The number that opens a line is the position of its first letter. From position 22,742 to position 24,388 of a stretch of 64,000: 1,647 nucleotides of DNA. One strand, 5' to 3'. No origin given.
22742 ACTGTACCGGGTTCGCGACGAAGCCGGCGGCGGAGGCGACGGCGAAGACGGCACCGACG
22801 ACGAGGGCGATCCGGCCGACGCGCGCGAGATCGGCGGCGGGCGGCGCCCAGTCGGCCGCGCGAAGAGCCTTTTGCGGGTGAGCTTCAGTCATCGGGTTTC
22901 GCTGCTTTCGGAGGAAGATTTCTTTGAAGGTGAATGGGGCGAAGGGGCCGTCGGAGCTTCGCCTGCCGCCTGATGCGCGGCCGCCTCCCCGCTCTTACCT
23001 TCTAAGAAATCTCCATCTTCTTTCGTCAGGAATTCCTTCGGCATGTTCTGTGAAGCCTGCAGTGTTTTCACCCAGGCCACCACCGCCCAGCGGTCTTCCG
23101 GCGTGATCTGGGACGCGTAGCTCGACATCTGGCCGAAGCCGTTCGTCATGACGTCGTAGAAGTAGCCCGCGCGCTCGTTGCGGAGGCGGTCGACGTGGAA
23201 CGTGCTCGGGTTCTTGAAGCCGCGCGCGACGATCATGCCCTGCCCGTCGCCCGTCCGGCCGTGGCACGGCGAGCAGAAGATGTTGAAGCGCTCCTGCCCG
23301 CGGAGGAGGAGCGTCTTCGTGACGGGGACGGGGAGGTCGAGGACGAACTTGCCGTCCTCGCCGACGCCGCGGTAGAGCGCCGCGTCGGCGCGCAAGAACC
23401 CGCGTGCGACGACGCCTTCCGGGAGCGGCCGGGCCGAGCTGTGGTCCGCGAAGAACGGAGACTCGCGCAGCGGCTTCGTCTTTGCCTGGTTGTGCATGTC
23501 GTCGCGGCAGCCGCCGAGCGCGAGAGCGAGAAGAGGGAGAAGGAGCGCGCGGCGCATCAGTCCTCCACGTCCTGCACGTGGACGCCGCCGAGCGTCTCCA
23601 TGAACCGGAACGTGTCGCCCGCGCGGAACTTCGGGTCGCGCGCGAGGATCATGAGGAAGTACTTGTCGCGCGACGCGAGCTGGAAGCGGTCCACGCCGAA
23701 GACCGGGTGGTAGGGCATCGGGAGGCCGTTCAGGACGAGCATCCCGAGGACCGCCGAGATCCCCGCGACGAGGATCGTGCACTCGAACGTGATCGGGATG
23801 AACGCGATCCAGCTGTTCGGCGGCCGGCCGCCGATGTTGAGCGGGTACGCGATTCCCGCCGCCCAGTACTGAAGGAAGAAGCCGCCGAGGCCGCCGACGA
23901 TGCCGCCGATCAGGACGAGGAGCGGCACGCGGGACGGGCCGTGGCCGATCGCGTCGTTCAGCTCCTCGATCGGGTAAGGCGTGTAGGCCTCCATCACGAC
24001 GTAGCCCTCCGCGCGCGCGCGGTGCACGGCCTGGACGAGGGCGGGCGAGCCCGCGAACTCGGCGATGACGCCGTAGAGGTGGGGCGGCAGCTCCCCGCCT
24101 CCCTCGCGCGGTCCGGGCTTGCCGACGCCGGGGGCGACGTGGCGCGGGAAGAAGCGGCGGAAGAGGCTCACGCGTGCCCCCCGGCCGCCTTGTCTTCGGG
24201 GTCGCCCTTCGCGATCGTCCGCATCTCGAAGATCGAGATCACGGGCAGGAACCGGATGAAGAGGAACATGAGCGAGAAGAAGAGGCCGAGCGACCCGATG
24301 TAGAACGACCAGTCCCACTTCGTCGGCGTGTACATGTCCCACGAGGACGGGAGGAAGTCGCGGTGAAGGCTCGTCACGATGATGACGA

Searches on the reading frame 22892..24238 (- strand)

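Call 39: search_protein_families(library=pfam, proteins=[window:22892-24238:-], max_evalue=0.001)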
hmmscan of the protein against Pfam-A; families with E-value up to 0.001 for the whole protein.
window:22892-24238:- (449 aa): 2 families
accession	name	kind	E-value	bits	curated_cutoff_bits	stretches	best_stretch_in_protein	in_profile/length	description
PF13442.11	Cytochrome_CBB3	-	2e-11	44.5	27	1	312-390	4-68/68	Cytochrome C oxidase, cbb3-type, subunit III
PF00034.26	Cytochrom_C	-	5e-06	28.2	21.3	1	313-393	3-89/90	Cytochrome c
